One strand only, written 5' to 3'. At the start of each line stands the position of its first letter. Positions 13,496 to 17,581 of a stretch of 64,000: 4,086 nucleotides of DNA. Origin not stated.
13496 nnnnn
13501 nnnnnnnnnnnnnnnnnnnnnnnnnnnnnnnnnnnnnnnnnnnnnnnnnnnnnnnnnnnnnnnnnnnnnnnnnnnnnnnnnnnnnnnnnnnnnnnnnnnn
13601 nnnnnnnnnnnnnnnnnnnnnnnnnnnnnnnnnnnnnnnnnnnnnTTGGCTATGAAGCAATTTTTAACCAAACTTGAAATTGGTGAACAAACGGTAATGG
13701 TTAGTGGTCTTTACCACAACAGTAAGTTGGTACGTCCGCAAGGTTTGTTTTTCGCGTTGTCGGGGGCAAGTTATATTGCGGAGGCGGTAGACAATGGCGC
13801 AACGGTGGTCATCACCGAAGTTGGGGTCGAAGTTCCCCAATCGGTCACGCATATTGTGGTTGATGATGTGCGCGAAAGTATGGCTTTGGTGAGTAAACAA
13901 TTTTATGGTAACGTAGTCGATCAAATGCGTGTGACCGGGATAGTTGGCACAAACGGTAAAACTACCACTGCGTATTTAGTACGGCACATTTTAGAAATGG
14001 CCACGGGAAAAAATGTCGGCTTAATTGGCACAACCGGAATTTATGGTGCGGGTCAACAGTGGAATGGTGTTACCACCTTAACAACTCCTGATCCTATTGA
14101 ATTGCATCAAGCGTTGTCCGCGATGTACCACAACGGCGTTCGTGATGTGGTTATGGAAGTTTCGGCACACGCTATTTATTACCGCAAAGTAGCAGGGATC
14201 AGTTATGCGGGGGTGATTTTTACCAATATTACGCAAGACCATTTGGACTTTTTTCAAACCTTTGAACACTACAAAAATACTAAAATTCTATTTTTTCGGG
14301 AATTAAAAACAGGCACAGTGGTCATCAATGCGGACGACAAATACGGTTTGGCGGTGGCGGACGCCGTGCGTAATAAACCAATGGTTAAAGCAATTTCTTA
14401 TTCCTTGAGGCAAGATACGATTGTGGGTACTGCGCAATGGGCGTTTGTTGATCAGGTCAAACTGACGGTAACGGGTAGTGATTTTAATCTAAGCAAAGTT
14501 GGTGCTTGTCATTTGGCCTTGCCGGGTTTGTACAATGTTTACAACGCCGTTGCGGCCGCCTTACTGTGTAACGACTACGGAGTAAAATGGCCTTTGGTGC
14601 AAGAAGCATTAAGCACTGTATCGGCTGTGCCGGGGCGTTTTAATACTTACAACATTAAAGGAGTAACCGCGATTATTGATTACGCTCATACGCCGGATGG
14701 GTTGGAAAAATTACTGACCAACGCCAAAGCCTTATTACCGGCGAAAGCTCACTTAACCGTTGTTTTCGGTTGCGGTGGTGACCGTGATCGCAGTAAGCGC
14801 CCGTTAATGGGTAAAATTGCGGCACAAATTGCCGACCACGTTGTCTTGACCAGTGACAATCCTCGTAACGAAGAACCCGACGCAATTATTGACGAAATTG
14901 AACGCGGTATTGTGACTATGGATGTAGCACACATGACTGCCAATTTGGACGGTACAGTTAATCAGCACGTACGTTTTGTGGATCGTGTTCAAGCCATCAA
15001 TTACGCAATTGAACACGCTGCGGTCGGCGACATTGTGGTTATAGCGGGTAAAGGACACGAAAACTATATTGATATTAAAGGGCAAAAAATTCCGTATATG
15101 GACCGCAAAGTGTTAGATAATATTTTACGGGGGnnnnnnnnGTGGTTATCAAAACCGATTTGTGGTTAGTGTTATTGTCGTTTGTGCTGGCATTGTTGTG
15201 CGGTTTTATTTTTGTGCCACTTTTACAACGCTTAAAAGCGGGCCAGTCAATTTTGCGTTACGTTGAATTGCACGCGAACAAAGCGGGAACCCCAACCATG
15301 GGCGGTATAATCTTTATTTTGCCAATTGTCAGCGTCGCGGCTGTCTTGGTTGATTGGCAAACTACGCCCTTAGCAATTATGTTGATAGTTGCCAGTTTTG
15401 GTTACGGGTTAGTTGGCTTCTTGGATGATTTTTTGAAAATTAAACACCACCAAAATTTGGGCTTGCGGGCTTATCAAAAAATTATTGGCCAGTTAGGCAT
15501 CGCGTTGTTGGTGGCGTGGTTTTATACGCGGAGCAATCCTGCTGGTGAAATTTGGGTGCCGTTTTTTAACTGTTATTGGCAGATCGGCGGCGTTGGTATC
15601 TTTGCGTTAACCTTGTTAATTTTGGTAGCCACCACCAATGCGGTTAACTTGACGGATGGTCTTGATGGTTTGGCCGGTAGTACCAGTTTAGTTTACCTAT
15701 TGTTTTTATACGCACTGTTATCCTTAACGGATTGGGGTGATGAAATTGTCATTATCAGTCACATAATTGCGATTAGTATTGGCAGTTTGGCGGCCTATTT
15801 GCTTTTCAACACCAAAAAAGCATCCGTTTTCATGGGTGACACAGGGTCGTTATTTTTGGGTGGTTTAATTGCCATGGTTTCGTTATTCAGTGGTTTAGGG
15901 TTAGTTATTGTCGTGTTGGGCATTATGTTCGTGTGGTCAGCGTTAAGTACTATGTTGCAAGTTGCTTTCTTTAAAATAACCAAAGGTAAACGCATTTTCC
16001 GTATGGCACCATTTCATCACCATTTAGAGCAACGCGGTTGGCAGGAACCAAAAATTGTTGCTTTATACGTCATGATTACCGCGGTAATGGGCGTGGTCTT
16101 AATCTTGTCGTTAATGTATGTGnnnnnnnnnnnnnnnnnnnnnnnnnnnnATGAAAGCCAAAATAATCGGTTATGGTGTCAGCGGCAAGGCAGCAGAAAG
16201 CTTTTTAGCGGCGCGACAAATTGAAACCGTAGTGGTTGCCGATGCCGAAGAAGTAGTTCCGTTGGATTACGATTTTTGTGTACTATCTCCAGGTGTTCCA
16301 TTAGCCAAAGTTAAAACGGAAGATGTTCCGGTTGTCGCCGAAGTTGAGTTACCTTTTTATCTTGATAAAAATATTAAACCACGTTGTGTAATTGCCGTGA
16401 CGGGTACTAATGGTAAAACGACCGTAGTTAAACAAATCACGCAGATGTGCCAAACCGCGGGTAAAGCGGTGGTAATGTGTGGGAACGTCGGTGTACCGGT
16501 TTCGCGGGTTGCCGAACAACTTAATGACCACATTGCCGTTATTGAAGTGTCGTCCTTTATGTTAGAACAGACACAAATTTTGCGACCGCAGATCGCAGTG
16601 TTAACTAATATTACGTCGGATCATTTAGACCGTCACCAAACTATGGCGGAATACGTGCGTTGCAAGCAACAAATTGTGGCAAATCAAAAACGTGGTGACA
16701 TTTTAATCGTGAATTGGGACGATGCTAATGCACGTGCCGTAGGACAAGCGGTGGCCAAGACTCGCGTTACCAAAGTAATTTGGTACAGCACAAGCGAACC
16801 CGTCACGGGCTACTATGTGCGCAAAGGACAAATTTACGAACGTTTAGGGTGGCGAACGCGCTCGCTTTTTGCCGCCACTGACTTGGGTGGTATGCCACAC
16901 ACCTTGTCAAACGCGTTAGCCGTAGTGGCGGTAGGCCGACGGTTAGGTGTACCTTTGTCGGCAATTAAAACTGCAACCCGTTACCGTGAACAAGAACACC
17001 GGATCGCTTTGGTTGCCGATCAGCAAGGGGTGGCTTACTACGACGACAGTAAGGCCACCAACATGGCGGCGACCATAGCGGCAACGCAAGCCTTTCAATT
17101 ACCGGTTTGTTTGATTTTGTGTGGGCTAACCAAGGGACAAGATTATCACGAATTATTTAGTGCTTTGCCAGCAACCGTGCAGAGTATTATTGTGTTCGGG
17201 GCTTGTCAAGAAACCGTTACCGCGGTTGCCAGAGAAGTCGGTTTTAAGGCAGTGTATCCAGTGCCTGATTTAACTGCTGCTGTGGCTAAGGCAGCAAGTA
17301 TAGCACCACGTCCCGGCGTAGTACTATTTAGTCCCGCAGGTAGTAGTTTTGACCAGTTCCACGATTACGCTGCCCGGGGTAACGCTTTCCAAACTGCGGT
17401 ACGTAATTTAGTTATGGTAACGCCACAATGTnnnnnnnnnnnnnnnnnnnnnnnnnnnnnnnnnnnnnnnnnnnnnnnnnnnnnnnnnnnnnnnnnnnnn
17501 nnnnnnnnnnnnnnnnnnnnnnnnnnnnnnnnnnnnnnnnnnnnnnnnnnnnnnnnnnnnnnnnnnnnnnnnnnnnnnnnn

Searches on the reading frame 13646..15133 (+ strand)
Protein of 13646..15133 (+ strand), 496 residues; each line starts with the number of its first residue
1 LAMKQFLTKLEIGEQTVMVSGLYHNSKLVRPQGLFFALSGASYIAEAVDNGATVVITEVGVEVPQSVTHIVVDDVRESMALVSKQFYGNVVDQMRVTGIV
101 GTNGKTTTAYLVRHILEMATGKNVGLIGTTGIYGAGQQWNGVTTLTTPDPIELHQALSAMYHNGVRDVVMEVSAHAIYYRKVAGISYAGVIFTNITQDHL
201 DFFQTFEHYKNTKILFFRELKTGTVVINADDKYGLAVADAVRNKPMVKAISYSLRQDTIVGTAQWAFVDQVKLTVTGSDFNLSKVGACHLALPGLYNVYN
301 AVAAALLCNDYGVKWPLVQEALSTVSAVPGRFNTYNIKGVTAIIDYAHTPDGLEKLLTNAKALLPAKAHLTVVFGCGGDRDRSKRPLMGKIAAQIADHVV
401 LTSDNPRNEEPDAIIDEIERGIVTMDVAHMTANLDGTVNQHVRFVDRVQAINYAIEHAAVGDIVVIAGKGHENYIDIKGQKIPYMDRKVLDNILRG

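Call 12: search_protein_families(library=ncbifam, proteins=[window:13646-15133:+], max_evalue=0.00001)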
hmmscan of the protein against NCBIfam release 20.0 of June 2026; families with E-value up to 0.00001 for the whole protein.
window:13646-15133:+ (496 aa): 29 families (the best 25 are shown)
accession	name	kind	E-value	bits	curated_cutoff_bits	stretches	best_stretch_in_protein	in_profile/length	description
NF001126.0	PRK00139.1-4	equivalog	6.6e-137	457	373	1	6-494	6-482/486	UDP-N-acetylmuramoyl-L-alanyl-D-glutamate--2,6-diaminopimelate ligase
TIGR01085.1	murE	subfamily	1.5e-130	436.3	257.3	1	18-494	3-471/472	UDP-N-acetylmuramyl-tripeptide synthetase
NF001124.0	PRK00139.1-2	equivalog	1.8e-127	426.1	476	1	13-494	22-492/500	UDP-N-acetylmuramoyl-L-alanyl-D-glutamate--2,6-diaminopimelate ligase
NF008896.0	PRK11929.1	equivalog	1.7e-124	416.7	1023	1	7-490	19-494/965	bifunctional UDP-N-acetylmuramoyl-L-alanyl-D-glutamate--2,6-diaminopimelate ligase MurE/UDP-N-acetylmuramoyl-tripeptide--D-alanyl-D-alanine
NF001123.0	PRK00139.1-1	equivalog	3.9e-98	329.2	586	1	2-494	3-489/493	UDP-N-acetylmuramoyl-L-alanyl-D-glutamate--2,6-diaminopimelate ligase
NF010628.0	PRK14022.1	equivalog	9.7e-85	285.1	536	1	15-485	31-471/483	UDP-N-acetylmuramoyl-L-alanyl-D-glutamate--L-lysine ligase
NF001130.0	PRK00139.2-4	equivalog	3.7e-68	230.5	715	1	14-487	26-504/516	UDP-N-acetylmuramoyl-L-alanyl-D-glutamate--2,6-diaminopimelate ligase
NF001129.0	PRK00139.2-3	equivalog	3.6e-45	154.4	762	1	41-490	65-511/517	UDP-N-acetylmuramoyl-L-alanyl-D-glutamate--2,6-diaminopimelate ligase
NF001127.0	PRK00139.2-1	equivalog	2.1e-44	152.1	997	1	23-486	35-502/520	UDP-N-acetylmuramoyl-L-alanyl-D-glutamate--2,6-diaminopimelate ligase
TIGR02068.2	cya_phycin_syn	equivalog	6e-40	137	850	1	86-475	471-855/862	cyanophycin synthetase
NF001131.0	PRK00139.2-5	equivalog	9.8e-39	133.5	1000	1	22-486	39-474/483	UDP-N-acetylmuramoyl-L-alanyl-D-glutamate--2,6-diaminopimelate ligase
NF010623.0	PRK14016.1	subfamily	7.5e-36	123.6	877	1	86-476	472-858/871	cyanophycin synthetase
TIGR01082.1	murC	equivalog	1.3e-29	103.6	335.1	1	190-473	171-442/449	UDP-N-acetylmuramate--L-alanine ligase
TIGR01143.1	murF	subfamily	4.1e-29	101.8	288.6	2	191-347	154-305/418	UDP-N-acetylmuramoyl-tripeptide--D-alanyl-D-alanine ligase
NF053645.1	pMurC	equivalog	4.1e-27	95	560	2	288-469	311-483/492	pseudomurein biosynthesis peptide ligase pMurC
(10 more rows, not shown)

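Call 33: list_cluster_members(proteins=[P0001, P0002, window:13646-15133:+, window:15142-16122:+, window:29102-30322:+])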
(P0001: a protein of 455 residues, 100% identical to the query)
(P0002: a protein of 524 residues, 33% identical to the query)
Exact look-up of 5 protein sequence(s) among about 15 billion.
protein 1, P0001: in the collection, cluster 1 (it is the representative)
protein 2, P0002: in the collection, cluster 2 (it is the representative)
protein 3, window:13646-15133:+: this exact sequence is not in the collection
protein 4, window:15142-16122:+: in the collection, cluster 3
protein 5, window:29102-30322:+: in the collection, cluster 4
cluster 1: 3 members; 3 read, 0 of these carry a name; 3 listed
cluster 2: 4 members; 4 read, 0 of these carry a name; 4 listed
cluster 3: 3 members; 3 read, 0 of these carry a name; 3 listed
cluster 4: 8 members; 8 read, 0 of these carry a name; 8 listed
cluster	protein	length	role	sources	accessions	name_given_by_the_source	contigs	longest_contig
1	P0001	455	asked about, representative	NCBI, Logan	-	-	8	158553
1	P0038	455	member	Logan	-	-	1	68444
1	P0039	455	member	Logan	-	-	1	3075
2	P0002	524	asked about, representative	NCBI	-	-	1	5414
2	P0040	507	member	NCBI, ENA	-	-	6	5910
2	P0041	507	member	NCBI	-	-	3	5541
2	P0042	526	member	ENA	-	-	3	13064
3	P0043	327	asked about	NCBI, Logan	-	-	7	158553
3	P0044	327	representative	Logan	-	-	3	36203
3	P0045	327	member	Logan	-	-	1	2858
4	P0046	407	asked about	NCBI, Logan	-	-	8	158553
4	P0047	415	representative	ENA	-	-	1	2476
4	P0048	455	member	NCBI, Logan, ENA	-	-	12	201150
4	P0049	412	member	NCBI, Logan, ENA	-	-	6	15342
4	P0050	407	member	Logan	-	-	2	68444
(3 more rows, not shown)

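Call 47: find_homologous_proteins(query=window:13646-15133:+, max_evalue=1e-50)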
Query window:13646-15133:+ (496 aa): 7587 proteins with E <= 1e-50 among 8000 candidates; the best 120 are listed.
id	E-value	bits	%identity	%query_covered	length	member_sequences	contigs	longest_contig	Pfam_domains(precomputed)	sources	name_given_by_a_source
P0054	0.0e+0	1094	99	100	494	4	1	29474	PF02875.27,PF08245.19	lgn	-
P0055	4.8e-291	983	87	100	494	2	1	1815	PF02875.27,PF08245.19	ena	-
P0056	2.9e-283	958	86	100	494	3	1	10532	PF02875.27,PF08245.19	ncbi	-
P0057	5.1e-241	818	73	100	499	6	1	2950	PF02875.27,PF08245.19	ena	-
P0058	3.1e-231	786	72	98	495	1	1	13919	PF02875.27,PF08245.19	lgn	-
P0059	3.8e-231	786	73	96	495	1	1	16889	PF02875.27,PF08245.19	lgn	-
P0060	4.6e-231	786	70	99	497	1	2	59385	PF02875.27,PF08245.19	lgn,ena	-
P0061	2.5e-230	783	69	100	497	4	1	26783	PF02875.27,PF08245.19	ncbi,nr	ncbi:MAG: UDP-N-acetylmuramoyl-L-alanyl-D-glutamate--2,6-diaminopimelate ligase [Prevotella sp.]|nr:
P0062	5.0e-230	782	71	99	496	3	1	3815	PF02875.27,PF08245.19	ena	-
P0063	1.2e-229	781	72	99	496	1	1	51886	PF02875.27,PF08245.19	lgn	-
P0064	1.4e-229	781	71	97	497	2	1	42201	PF02875.27,PF08245.19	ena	-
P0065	1.7e-229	780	71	98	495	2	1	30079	PF02875.27,PF08245.19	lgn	-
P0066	5.1e-229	779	69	99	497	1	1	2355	PF02875.27,PF08245.19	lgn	-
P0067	7.1e-229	778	69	99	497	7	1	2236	PF02875.27,PF08245.19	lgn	-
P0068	5.0e-228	776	70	99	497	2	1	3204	PF02875.27,PF08245.19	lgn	-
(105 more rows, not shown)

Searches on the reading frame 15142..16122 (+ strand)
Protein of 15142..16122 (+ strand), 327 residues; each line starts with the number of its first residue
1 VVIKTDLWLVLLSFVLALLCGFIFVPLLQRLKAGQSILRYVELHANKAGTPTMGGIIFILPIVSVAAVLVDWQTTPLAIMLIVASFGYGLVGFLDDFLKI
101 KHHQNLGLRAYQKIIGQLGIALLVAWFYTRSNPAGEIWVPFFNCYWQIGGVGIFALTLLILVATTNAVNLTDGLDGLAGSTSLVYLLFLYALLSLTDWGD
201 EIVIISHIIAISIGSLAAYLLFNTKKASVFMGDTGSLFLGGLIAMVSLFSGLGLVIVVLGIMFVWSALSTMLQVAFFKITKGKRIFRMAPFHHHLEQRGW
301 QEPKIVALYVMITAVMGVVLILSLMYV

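Call 12: search_protein_families(library=ncbifam, proteins=[window:15142-16122:+], max_evalue=0.00001)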
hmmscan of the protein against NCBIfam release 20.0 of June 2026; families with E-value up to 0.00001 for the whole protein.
window:15142-16122:+ (327 aa): 3 families
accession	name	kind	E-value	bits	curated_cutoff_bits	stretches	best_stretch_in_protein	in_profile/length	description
TIGR00445.1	mraY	equivalog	7.7e-71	239.2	192.05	1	18-323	2-317/321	phospho-N-acetylmuramoyl-pentapeptide-transferase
NF053644.1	MraY_archaea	equivalog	2.3e-27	96.2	450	2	146-319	176-338/340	pseudomurein biosynthesis MraY family phospho-N-acetylmuramoyl-pentapeptide-transferase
TIGR02380.1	ECA_wecA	exception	9.1e-11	41.5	326.05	1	18-323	8-308/346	UDP-N-acetylglucosamine--undecaprenyl-phosphate N-acetylglucosaminephosphotransferase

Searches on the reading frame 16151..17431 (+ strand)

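Call 12: search_protein_families(library=ncbifam, proteins=[window:16151-17431:+], max_evalue=0.00001)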
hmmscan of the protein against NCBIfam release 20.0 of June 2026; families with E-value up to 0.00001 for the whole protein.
window:16151-17431:+ (427 aa): 21 families
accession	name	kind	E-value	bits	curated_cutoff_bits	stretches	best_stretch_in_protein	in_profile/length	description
TIGR01087.1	murD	equivalog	6.7e-102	341.8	211.95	1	37-418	61-440/441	UDP-N-acetylmuramoyl-L-alanine--D-glutamate ligase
NF001126.0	PRK00139.1-4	equivalog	3.2e-28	98.5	373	2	127-292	173-340/486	UDP-N-acetylmuramoyl-L-alanyl-D-glutamate--2,6-diaminopimelate ligase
TIGR01082.1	murC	equivalog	1.1e-26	93.9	335.1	1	51-314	76-339/449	UDP-N-acetylmuramate--L-alanine ligase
TIGR01143.1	murF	subfamily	2.6e-25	89.3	288.6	1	72-315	69-318/418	UDP-N-acetylmuramoyl-tripeptide--D-alanyl-D-alanine ligase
TIGR01085.1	murE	subfamily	6.5e-24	84.7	257.3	2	124-272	154-309/472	UDP-N-acetylmuramyl-tripeptide synthetase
NF001124.0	PRK00139.1-2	equivalog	7.2e-24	84.4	476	2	128-296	179-353/500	UDP-N-acetylmuramoyl-L-alanyl-D-glutamate--2,6-diaminopimelate ligase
NF008896.0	PRK11929.1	equivalog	1.5e-23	82.6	1023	2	128-280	182-341/965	bifunctional UDP-N-acetylmuramoyl-L-alanyl-D-glutamate--2,6-diaminopimelate ligase MurE/UDP-N-acetylmuramoyl-tripeptide--D-alanyl-D-alanine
NF053645.1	pMurC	equivalog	2e-18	66.4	560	1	76-213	100-244/492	pseudomurein biosynthesis peptide ligase pMurC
NF053647.1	pMurD2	equivalog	1.1e-17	64.1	550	1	74-203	95-227/405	pseudomurein biosynthesis peptide ligase pMurD2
NF001123.0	PRK00139.1-1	equivalog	5.1e-17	61.7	586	1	126-196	175-246/493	UDP-N-acetylmuramoyl-L-alanyl-D-glutamate--2,6-diaminopimelate ligase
TIGR02068.2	cya_phycin_syn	equivalog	1.6e-15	56.2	850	2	147-277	566-710/862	cyanophycin synthetase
NF053646.1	pMurD1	equivalog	3e-15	55.8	610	1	41-316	68-352/465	pseudomurein biosynthesis peptide ligase pMurD1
NF008041.0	PRK10773.1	equivalog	2.8e-13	49.4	551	1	73-315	96-348/453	UDP-N-acetylmuramoyl-tripeptide--D-alanyl-D-alanine ligase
NF053648.1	pMurE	equivalog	2.4e-12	46.3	600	1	141-293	185-329/464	pseudomurein biosynthesis peptide ligase pMurE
NF010628.0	PRK14022.1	equivalog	2.1e-11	43.2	536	1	129-325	182-374/483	UDP-N-acetylmuramoyl-L-alanyl-D-glutamate--L-lysine ligase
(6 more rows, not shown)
